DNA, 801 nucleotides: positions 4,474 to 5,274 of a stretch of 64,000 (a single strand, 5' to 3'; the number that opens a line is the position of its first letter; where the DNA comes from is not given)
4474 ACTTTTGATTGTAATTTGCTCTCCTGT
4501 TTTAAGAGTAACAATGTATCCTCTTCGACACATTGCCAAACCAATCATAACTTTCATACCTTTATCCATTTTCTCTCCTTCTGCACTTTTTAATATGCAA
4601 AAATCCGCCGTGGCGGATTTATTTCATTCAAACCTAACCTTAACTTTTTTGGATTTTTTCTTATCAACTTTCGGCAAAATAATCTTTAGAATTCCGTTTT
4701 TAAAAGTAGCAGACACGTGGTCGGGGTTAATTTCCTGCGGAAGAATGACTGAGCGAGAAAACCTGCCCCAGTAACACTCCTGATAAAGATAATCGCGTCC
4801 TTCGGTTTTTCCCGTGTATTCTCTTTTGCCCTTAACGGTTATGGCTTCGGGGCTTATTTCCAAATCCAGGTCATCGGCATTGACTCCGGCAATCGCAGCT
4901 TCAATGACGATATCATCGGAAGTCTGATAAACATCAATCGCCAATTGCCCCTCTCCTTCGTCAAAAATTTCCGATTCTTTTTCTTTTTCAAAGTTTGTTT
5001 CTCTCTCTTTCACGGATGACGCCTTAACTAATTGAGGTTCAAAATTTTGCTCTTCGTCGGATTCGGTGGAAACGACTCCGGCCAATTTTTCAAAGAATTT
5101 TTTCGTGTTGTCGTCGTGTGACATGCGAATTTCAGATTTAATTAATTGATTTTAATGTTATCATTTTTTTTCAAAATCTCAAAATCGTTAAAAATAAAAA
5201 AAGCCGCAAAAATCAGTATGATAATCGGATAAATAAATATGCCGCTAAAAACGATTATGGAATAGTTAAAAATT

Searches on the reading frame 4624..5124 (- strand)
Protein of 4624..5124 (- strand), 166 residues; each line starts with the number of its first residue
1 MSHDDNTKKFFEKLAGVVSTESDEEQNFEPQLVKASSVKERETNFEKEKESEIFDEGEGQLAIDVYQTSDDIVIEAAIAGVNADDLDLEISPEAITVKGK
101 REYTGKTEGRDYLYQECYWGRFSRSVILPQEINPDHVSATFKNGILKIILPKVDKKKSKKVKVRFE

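Call 58: search_protein_families(library=pfam, proteins=[window:4624-5124:-], max_evalue=0.001)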
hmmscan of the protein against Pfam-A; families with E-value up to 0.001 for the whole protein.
window:4624-5124:- (166 aa): 3 families
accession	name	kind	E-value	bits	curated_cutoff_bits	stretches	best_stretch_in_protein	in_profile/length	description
PF00011.27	HSP20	-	1.5e-19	70.4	20.8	1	66-163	3-101/102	Hsp20/alpha crystallin family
PF17886.7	ArsA_HSP20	-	9.6e-07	28.7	22.5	1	64-148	19-61/63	HSP20-like domain found in ArsA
PF04969.22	CS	-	1e-06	30.1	21.3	1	64-152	4-78/78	CS domain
